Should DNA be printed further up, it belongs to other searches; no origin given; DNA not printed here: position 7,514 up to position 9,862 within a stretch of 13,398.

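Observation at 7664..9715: Single-polypeptide fusion of a full AsnB-type amidotransferase/synthetase with a Dph6-type diphthine-ammonia ligase domain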

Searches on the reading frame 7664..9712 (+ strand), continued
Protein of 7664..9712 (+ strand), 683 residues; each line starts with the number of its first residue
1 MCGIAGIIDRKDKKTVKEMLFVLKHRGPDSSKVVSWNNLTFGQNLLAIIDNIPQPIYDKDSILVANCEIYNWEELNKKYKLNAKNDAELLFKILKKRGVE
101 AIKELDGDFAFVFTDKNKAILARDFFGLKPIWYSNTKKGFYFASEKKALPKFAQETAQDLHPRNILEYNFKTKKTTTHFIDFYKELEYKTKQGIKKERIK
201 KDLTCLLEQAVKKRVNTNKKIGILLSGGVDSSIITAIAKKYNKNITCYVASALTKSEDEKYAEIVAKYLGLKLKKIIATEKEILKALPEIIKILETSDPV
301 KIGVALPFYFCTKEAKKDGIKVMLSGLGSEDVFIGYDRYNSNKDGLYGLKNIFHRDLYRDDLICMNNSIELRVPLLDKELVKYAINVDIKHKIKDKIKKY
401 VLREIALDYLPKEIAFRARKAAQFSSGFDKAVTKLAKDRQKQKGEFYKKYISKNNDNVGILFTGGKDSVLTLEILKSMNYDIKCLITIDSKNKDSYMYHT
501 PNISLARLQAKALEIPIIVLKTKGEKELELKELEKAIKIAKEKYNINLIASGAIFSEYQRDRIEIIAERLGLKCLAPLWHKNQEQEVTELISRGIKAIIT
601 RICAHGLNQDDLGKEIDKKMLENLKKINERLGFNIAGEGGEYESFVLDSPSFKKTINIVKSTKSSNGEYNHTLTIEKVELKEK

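Call 8: find_homologous_proteins(query=window:7664-9712:+, max_evalue=1e-10)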
Query window:7664-9712:+ (683 aa): 5635 proteins with E <= 1e-10 among 8000 candidates; the best 120 are listed.
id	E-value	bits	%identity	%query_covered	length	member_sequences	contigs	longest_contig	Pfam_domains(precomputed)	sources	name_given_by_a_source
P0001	0.0e+0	1497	100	100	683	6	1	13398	PF00733.28,PF28410.1,PF24167.2,PF01902.25,PF13522.12,PF13537.12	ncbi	-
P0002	0.0e+0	1345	90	100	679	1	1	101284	PF00733.28,PF28410.1,PF24167.2,PF03054.23,PF06508.20,PF01902.25,PF13522.12,PF02540.24,PF13537.12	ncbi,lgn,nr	ncbi:MAG: diphthine--ammonia ligase [Candidatus ainarchaeum sp.]|nr:diphthine--ammonia ligase [Candi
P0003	0.0e+0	1263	85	100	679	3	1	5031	PF00733.28,PF28410.1,PF24167.2,PF01507.26,PF03054.23,PF06508.20,PF01902.25,PF13522.12,PF02540.24,PF13537.12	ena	-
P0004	0.0e+0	1184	80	100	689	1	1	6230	PF00733.28,PF28410.1,PF24167.2,PF03054.23,PF06508.20,PF01902.25,PF13522.12,PF13537.12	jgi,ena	-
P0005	2.3e-245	834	85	67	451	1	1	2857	PF00733.28,PF13522.12,PF13537.12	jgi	-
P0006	2.8e-201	688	52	99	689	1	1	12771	PF00733.28,PF28410.1,PF24167.2,PF01902.25,PF13522.12,PF13537.12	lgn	-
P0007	1.7e-200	686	50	100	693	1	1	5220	PF00733.28,PF28410.1,PF24167.2,PF01902.25,PF13522.12,PF13537.12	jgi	-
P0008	1.8e-200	686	50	100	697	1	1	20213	PF00733.28,PF28410.1,PF24167.2,PF01507.26,PF03054.23,PF06508.20,PF01902.25,PF13522.12,PF13537.12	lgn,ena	-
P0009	4.3e-198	678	50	99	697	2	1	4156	PF00733.28,PF28410.1,PF24167.2,PF03054.23,PF01902.25,PF13522.12,PF13537.12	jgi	-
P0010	6.3e-195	667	49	95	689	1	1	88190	PF00733.28,PF28410.1,PF24167.2,PF01507.26,PF03054.23,PF06508.20,PF01902.25,PF13522.12,PF13537.12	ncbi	-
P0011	3.3e-193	662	49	100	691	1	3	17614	PF00733.28,PF28410.1,PF24167.2,PF01902.25,PF13522.12,PF13537.12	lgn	-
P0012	6.8e-193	661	49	100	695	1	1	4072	PF00733.28,PF28410.1,PF24167.2,PF01902.25,PF13522.12,PF13537.12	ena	-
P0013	2.0e-191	656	47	100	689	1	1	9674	PF00733.28,PF28410.1,PF24167.2,PF03054.23,PF01902.25,PF13522.12,PF13537.12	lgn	-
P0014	3.1e-191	655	48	100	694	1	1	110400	PF00733.28,PF28410.1,PF24167.2,PF01902.25,PF13522.12,PF13537.12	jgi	jgi:diphthine-ammonia ligase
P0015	3.3e-190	652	48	100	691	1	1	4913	PF00733.28,PF28410.1,PF24167.2,PF01902.25,PF13522.12,PF13537.12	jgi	jgi:asparagine synthase (glutamine-hydrolysing)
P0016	3.0e-188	645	48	100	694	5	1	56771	PF00733.28,PF28410.1,PF24167.2,PF01507.26,PF03054.23,PF06508.20,PF01902.25,PF13522.12,PF13537.12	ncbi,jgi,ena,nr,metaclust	ncbi:MAG: hypothetical protein COT14_02105 [Candidatus Diapherotrites archaeon CG08_land_8_20_14_0_2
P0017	9.8e-188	644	50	100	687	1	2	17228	PF00733.28,PF28410.1,PF24167.2,PF01902.25,PF13522.12,PF13537.12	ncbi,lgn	-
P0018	3.0e-187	642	48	100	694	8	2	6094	PF00733.28,PF28410.1,PF24167.2,PF03054.23,PF01902.25,PF13522.12,PF13537.12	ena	-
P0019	1.8e-186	640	49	100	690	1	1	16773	PF00733.28,PF28410.1,PF24167.2,PF03054.23,PF01902.25,PF13522.12,PF13537.12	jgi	jgi:asparagine synthase (glutamine-hydrolysing)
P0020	1.3e-185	637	48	100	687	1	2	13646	PF00733.28,PF28410.1,PF24167.2,PF01902.25,PF13522.12,PF13537.12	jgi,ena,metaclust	metaclust:\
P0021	5.5e-185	635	48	100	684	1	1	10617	PF00733.28,PF28410.1,PF24167.2,PF03054.23,PF06508.20,PF01902.25,PF13522.12,PF13537.12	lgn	-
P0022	3.4e-184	632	48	100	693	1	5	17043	PF00733.28,PF28410.1,PF24167.2,PF03054.23,PF01902.25,PF13522.12,PF13537.12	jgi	jgi:diphthine-ammonia ligase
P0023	2.8e-183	629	47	100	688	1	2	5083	PF00733.28,PF28410.1,PF24167.2,PF06508.20,PF01902.25,PF13522.12,PF13537.12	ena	-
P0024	7.4e-182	624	47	100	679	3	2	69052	PF00733.28,PF28410.1,PF24167.2,PF01902.25,PF13522.12,PF13537.12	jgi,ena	-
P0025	8.9e-182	624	47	100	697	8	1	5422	PF00733.28,PF28410.1,PF24167.2,PF03054.23,PF01902.25,PF13522.12,PF02540.24,PF13537.12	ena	-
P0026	9.7e-182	624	47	99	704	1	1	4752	PF00733.28,PF28410.1,PF24167.2,PF03054.23,PF01902.25,PF13522.12,PF13537.12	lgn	-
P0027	5.2e-181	621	45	100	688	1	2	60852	PF00733.28,PF28410.1,PF24167.2,PF06508.20,PF01902.25,PF13522.12,PF13537.12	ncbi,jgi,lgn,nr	ncbi:diphthine--ammonia ligase [Candidatus Woesearchaeota archaeon]|nr:diphthine--ammonia ligase [Ca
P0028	9.6e-181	621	47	96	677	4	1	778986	PF00733.28,PF28410.1,PF24167.2,PF03054.23,PF06508.20,PF01902.25,PF13522.12,PF13537.12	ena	-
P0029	1.4e-180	620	47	100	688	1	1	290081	PF00733.28,PF28410.1,PF24167.2,PF01902.25,PF13522.12,PF13537.12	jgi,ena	jgi:diphthine-ammonia ligase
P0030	1.7e-180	620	45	100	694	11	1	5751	PF00733.28,PF28410.1,PF24167.2,PF03054.23,PF06508.20,PF01902.25,PF13522.12,PF13537.12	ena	-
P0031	3.4e-180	619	46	100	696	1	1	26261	PF00733.28,PF28410.1,PF24167.2,PF03054.23,PF01902.25,PF13522.12,PF13537.12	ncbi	-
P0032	4.5e-180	618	46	100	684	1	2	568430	PF00733.28,PF28410.1,PF24167.2,PF01902.25,PF13522.12,PF13537.12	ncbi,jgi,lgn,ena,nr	ncbi:ATP-binding protein [Candidatus Woesearchaeota archaeon CG10_big_fil_rev_8_21_14_0_10_45_16]|nr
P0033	1.2e-179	617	46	100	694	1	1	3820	PF00733.28,PF28410.1,PF24167.2,PF01902.25,PF13522.12,PF13537.12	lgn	-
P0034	2.1e-179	616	46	100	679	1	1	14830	PF00733.28,PF28410.1,PF24167.2,PF03054.23,PF01902.25,PF13522.12,PF13537.12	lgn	-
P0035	2.6e-179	616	47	100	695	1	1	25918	PF00733.28,PF28410.1,PF24167.2,PF03054.23,PF01902.25,PF13522.12,PF13537.12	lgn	-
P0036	3.1e-179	616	46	100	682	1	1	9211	PF00733.28,PF28410.1,PF24167.2,PF01902.25,PF13522.12,PF13537.12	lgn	-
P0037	4.1e-179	615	45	100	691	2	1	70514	PF00733.28,PF28410.1,PF24167.2,PF06508.20,PF01902.25,PF13522.12,PF13537.12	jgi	-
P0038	7.5e-179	614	47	100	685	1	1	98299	PF00733.28,PF28410.1,PF24167.2,PF03054.23,PF06508.20,PF01902.25,PF13522.12,PF13537.12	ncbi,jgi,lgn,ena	-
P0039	7.6e-179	614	46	100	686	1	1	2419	PF00733.28,PF28410.1,PF24167.2,PF03054.23,PF01902.25,PF13522.12,PF13537.12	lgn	-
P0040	1.5e-178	613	45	100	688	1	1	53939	PF00733.28,PF28410.1,PF03054.23,PF06508.20,PF01902.25,PF13522.12,PF13537.12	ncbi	ncbi:MAG: diphthine--ammonia ligase [archaeon]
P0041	2.7e-178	613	46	100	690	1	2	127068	PF00733.28,PF28410.1,PF03054.23,PF01902.25,PF13522.12,PF13537.12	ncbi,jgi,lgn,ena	-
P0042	3.2e-178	612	45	100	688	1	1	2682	PF00733.28,PF28410.1,PF24167.2,PF03054.23,PF06508.20,PF01902.25,PF13522.12,PF13537.12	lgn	-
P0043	8.2e-178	611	45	100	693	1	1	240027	PF00733.28,PF28410.1,PF24167.2,PF03054.23,PF01902.25,PF13522.12,PF13537.12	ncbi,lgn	-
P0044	9.1e-178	611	46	100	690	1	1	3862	PF00733.28,PF28410.1,PF24167.2,PF03054.23,PF06508.20,PF01902.25,PF13522.12,PF02540.24,PF13537.12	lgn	-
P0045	9.9e-178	611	45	100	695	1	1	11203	PF00733.28,PF28410.1,PF24167.2,PF01902.25,PF13522.12,PF13537.12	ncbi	-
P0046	1.4e-177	610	45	100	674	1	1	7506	PF00733.28,PF28410.1,PF24167.2,PF01902.25,PF13522.12,PF13537.12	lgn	-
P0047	3.0e-177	609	46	100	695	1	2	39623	PF00733.28,PF28410.1,PF24167.2,PF03054.23,PF01902.25,PF13522.12,PF13537.12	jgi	-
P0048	3.1e-177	609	45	100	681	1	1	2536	PF00733.28,PF28410.1,PF24167.2,PF03054.23,PF01902.25,PF13522.12,PF13537.12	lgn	-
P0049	3.8e-177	609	47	100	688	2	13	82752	PF00733.28,PF28410.1,PF24167.2,PF01902.25,PF13522.12,PF13537.12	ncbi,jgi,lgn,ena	jgi:diphthine-ammonia ligase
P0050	4.3e-177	609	47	100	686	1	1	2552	PF00733.28,PF28410.1,PF24167.2,PF01902.25,PF13522.12,PF13537.12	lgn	-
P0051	4.6e-177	608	46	100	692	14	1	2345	PF00733.28,PF28410.1,PF24167.2,PF03054.23,PF06508.20,PF01902.25,PF13522.12,PF13537.12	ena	-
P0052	2.6e-176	606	47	100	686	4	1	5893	PF00733.28,PF28410.1,PF24167.2,PF06508.20,PF01902.25,PF13522.12,PF13537.12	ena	-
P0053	2.7e-176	606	45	100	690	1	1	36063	PF00733.28,PF28410.1,PF24167.2,PF03054.23,PF06508.20,PF01902.25,PF13522.12,PF13537.12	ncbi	-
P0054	3.1e-176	606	46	97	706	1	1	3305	PF00733.28,PF28410.1,PF24167.2,PF03054.23,PF06508.20,PF01902.25,PF13522.12,PF02540.24,PF13537.12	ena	-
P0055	3.5e-176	606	45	100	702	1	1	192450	PF00733.28,PF28410.1,PF24167.2,PF03054.23,PF06508.20,PF01902.25,PF13522.12,PF13537.12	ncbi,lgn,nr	ncbi:diphthine--ammonia ligase [Candidatus Woesearchaeota archaeon]|nr:diphthine--ammonia ligase [Ca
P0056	4.1e-176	605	46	100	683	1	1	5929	PF00733.28,PF28410.1,PF01902.25,PF13522.12,PF13537.12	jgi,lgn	-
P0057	4.6e-176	605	47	100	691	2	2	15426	PF00733.28,PF28410.1,PF24167.2,PF02568.21,PF01902.25,PF13522.12,PF13537.12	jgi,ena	-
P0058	5.2e-176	605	46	100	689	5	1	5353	PF00733.28,PF28410.1,PF24167.2,PF01902.25,PF13522.12,PF13537.12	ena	-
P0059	5.5e-176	605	46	100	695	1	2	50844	PF00733.28,PF28410.1,PF24167.2,PF03054.23,PF01902.25,PF13522.12,PF13537.12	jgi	jgi:diphthine-ammonia ligase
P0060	6.9e-176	605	45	100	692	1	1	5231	PF00733.28,PF28410.1,PF24167.2,PF03054.23,PF06508.20,PF02568.21,PF01902.25,PF13522.12,PF13537.12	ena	-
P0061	7.1e-176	605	46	100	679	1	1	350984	PF00733.28,PF28410.1,PF24167.2,PF01902.25,PF13522.12,PF13537.12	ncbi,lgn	-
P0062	8.6e-176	604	45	99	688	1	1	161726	PF00733.28,PF28410.1,PF24167.2,PF03054.23,PF06508.20,PF01902.25,PF13522.12,PF13537.12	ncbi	ncbi:MAG: diphthine--ammonia ligase [archaeon]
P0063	9.4e-176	604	46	100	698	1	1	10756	PF00733.28,PF28410.1,PF24167.2,PF03054.23,PF06508.20,PF01902.25,PF13522.12,PF02540.24,PF13537.12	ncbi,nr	ncbi:MAG: diphthine--ammonia ligase [Nanoarchaeota archaeon]|nr:diphthine--ammonia ligase [Nanoarcha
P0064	1.1e-175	604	46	100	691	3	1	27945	PF00733.28,PF28410.1,PF24167.2,PF03054.23,PF06508.20,PF01902.25,PF13522.12,PF13537.12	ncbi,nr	ncbi:ATP-binding protein [Candidatus Woesearchaeota archaeon]|nr:ATP-binding protein [Candidatus Woe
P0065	2.9e-175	602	46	100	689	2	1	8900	PF00733.28,PF28410.1,PF24167.2,PF03054.23,PF01902.25,PF13522.12,PF13537.12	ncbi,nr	ncbi:MAG TPA: diphthine--ammonia ligase [Candidatus Nanoarchaeia archaeon]|nr:diphthine--ammonia lig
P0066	4.6e-175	602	45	100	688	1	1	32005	PF00733.28,PF28410.1,PF24167.2,PF03054.23,PF01902.25,PF13522.12,PF13537.12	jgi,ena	-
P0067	7.6e-175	601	44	100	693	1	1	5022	PF00733.28,PF28410.1,PF24167.2,PF03054.23,PF01902.25,PF13522.12,PF13537.12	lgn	-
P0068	7.9e-175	601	45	100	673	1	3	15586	PF00733.28,PF28410.1,PF24167.2,PF03054.23,PF06508.20,PF01902.25,PF13522.12,PF13537.12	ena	-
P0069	9.2e-175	601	46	100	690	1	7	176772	PF00733.28,PF28410.1,PF01902.25,PF13522.12,PF13537.12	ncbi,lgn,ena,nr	ncbi:diphthine--ammonia ligase [archaeon]|nr:diphthine--ammonia ligase [archaeon]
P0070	1.4e-174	600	45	100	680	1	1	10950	PF00733.28,PF28410.1,PF24167.2,PF01902.25,PF13522.12,PF13537.12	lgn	-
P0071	1.5e-174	600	46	100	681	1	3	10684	PF00733.28,PF28410.1,PF24167.2,PF01902.25,PF13522.12,PF13537.12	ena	-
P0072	1.7e-174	600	44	100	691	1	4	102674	PF00733.28,PF28410.1,PF24167.2,PF03054.23,PF06508.20,PF01902.25,PF13522.12,PF13537.12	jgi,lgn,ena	-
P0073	1.7e-174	600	46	100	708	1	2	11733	PF00733.28,PF28410.1,PF24167.2,PF01902.25,PF13522.12,PF13537.12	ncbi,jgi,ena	jgi:asparagine synthase (glutamine-hydrolysing)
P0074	1.8e-174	600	45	100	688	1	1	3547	PF00733.28,PF28410.1,PF24167.2,PF03054.23,PF06508.20,PF01902.25,PF13522.12,PF13537.12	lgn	-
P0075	2.2e-174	600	44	100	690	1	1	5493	PF00733.28,PF28410.1,PF24167.2,PF03054.23,PF06508.20,PF01902.25,PF13522.12,PF13537.12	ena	-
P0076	3.4e-174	599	45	100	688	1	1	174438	PF00733.28,PF28410.1,PF24167.2,PF01902.25,PF13522.12,PF13537.12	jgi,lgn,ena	-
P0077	3.8e-174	599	46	96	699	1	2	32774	PF00733.28,PF28410.1,PF24167.2,PF03054.23,PF06508.20,PF01902.25,PF13522.12,PF13537.12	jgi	-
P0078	4.2e-174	599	45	100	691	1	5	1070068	PF00733.28,PF28410.1,PF24167.2,PF01902.25,PF13522.12,PF13537.12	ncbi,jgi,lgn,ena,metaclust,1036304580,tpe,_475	jgi:diphthine-ammonia ligase|metaclust:\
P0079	5.0e-174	598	47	97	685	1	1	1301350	PF00733.28,PF28410.1,PF24167.2,PF06508.20,PF01902.25,PF13522.12,PF02540.24,PF13537.12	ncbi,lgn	-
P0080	5.4e-174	598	45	100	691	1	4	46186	PF00733.28,PF28410.1,PF24167.2,PF03054.23,PF01902.25,PF13522.12,PF13537.12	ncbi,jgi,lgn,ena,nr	ncbi:MAG: diphthine--ammonia ligase [Nanoarchaeota archaeon]|nr:diphthine--ammonia ligase [Nanoarcha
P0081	5.8e-174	598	45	100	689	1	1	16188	PF00733.28,PF28410.1,PF24167.2,PF01902.25,PF13522.12,PF13537.12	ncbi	-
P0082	6.0e-174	598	47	92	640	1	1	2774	PF00733.28,PF28410.1,PF24167.2,PF01507.26,PF03054.23,PF06508.20,PF01902.25,PF13522.12,PF13537.12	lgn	-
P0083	6.2e-174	598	45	100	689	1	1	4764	PF00733.28,PF28410.1,PF24167.2,PF01902.25,PF13522.12,PF13537.12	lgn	-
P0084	6.4e-174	598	47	100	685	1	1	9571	PF00733.28,PF28410.1,PF24167.2,PF03054.23,PF06508.20,PF01902.25,PF13522.12,PF13537.12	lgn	-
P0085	7.0e-174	598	46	100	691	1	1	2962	PF00733.28,PF28410.1,PF24167.2,PF03054.23,PF06508.20,PF01902.25,PF13522.12,PF13537.12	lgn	-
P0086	7.3e-174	598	46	100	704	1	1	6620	PF00733.28,PF28410.1,PF24167.2,PF03054.23,PF01902.25,PF13522.12,PF13537.12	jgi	-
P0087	7.4e-174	598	46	100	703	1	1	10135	PF00733.28,PF28410.1,PF24167.2,PF03054.23,PF06508.20,PF01902.25,PF13522.12,PF13537.12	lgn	-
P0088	9.4e-174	597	47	100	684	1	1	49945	PF00733.28,PF28410.1,PF24167.2,PF03054.23,PF06508.20,PF01902.25,PF13522.12,PF02540.24,PF13537.12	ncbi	ncbi:MAG: diphthine--ammonia ligase [Candidatus Woesearchaeota archaeon]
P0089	9.8e-174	597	45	100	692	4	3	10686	PF00733.28,PF28410.1,PF24167.2,PF06508.20,PF01902.25,PF13522.12,PF13537.12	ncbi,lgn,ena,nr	ncbi:MAG: diphthine--ammonia ligase [Nanoarchaeota archaeon]|nr:diphthine--ammonia ligase [Nanoarcha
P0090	9.9e-174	597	45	100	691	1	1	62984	PF00733.28,PF28410.1,PF24167.2,PF06508.20,PF01902.25,PF13522.12,PF13537.12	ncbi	-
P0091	2.0e-173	596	45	100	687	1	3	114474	PF00733.28,PF28410.1,PF24167.2,PF01902.25,PF13522.12,PF13537.12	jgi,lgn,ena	-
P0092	2.1e-173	596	46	100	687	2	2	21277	PF00733.28,PF28410.1,PF24167.2,PF06508.20,PF01902.25,PF13522.12,PF13537.12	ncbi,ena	-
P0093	2.1e-173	596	46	100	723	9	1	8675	PF00733.28,PF28410.1,PF24167.2,PF01902.25,PF13522.12,PF13537.12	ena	-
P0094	2.6e-173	596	45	100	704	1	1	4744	PF00733.28,PF28410.1,PF24167.2,PF03054.23,PF06508.20,PF01902.25,PF13522.12,PF13537.12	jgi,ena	-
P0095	2.6e-173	596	46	100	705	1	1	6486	PF00733.28,PF28410.1,PF24167.2,PF03054.23,PF01902.25,PF13522.12,PF13537.12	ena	-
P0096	4.3e-173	595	45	100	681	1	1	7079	PF00733.28,PF28410.1,PF24167.2,PF03054.23,PF06508.20,PF01902.25,PF13522.12,PF02540.24,PF13537.12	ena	-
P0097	7.1e-173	595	45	100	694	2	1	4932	PF00733.28,PF28410.1,PF24167.2,PF03054.23,PF06508.20,PF01902.25,PF13522.12,PF13537.12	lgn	-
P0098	7.4e-173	595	44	100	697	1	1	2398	PF00733.28,PF28410.1,PF24167.2,PF03054.23,PF06508.20,PF01902.25,PF13522.12,PF13537.12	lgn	-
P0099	7.6e-173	594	46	100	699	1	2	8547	PF00733.28,PF28410.1,PF24167.2,PF01902.25,PF13522.12,PF13537.12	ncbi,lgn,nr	ncbi:diphthine--ammonia ligase [Candidatus Woesearchaeota archaeon]|nr:diphthine--ammonia ligase [Ca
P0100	7.9e-173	594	45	100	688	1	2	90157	PF00733.28,PF28410.1,PF24167.2,PF03054.23,PF06508.20,PF01902.25,PF13522.12,PF13537.12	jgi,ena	jgi:diphthine-ammonia ligase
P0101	1.1e-172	594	46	96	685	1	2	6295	PF00733.28,PF28410.1,PF24167.2,PF06508.20,PF01902.25,PF13522.12,PF13537.12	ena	-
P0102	1.5e-172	593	46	100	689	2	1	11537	PF00733.28,PF28410.1,PF24167.2,PF06508.20,PF01902.25,PF13522.12,PF13537.12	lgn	-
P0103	1.6e-172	593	46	100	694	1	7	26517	PF00733.28,PF28410.1,PF24167.2,PF01902.25,PF13522.12,PF13537.12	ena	-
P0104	1.6e-172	593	46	100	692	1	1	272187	PF00733.28,PF28410.1,PF24167.2,PF01902.25,PF13522.12,PF13537.12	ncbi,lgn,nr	ncbi:MAG: diphthine--ammonia ligase [Candidatus Woesearchaeota archaeon]|nr:diphthine--ammonia ligas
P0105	1.7e-172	593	44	100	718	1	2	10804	PF00733.28,PF28410.1,PF24167.2,PF03054.23,PF06508.20,PF01902.25,PF13522.12,PF13537.12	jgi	jgi:diphthine-ammonia ligase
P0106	1.9e-172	593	45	96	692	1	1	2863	PF00733.28,PF28410.1,PF24167.2,PF03054.23,PF06508.20,PF01902.25,PF13522.12,PF13537.12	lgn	-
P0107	2.0e-172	593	46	100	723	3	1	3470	PF00733.28,PF28410.1,PF24167.2,PF01902.25,PF13522.12,PF13537.12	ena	-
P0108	2.9e-172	593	45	100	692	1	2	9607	PF00733.28,PF28410.1,PF01902.25,PF13522.12,PF13537.12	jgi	-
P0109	3.4e-172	592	46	100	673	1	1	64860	PF00733.28,PF28410.1,PF24167.2,PF03054.23,PF06508.20,PF01902.25,PF13522.12,PF13537.12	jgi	jgi:diphthine-ammonia ligase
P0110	4.1e-172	592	46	100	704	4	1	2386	PF00733.28,PF28410.1,PF24167.2,PF03054.23,PF06508.20,PF01902.25,PF13522.12,PF13537.12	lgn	-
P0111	5.9e-172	592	44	100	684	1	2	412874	PF00733.28,PF28410.1,PF24167.2,PF03054.23,PF01902.25,PF13522.12,PF13537.12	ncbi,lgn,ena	-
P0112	1.1e-171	591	44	100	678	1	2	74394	PF00733.28,PF28410.1,PF24167.2,PF06508.20,PF01902.25,PF13522.12,PF13537.12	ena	-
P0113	1.2e-171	591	47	100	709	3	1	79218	PF00733.28,PF28410.1,PF24167.2,PF03054.23,PF06508.20,PF01902.25,PF13522.12,PF02540.24,PF13537.12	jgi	jgi:diphthine-ammonia ligase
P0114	1.8e-171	590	45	100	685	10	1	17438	PF00733.28,PF28410.1,PF24167.2,PF03054.23,PF06508.20,PF01902.25,PF13522.12,PF13537.12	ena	-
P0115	1.8e-171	590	45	100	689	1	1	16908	PF00733.28,PF28410.1,PF24167.2,PF03054.23,PF06508.20,PF01902.25,PF13522.12,PF13537.12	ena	-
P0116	1.9e-171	590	45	100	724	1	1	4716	PF00733.28,PF28410.1,PF24167.2,PF03054.23,PF01902.25,PF13522.12,PF13537.12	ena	-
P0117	1.9e-171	590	46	100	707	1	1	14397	PF00733.28,PF28410.1,PF24167.2,PF03054.23,PF06508.20,PF01902.25,PF13522.12,PF02540.24,PF13537.12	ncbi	-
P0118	2.6e-171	589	46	100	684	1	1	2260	PF00733.28,PF28410.1,PF24167.2,PF03054.23,PF01902.25,PF13522.12,PF13537.12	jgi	jgi:diphthine-ammonia ligase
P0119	3.7e-171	589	47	95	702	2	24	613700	PF00733.28,PF28410.1,PF24167.2,PF03054.23,PF06508.20,PF01902.25,PF13522.12,PF13537.12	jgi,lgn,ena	jgi:diphthine-ammonia ligase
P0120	4.5e-171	589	46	100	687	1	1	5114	PF00733.28,PF28410.1,PF24167.2,PF03054.23,PF01902.25,PF13522.12,PF13537.12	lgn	-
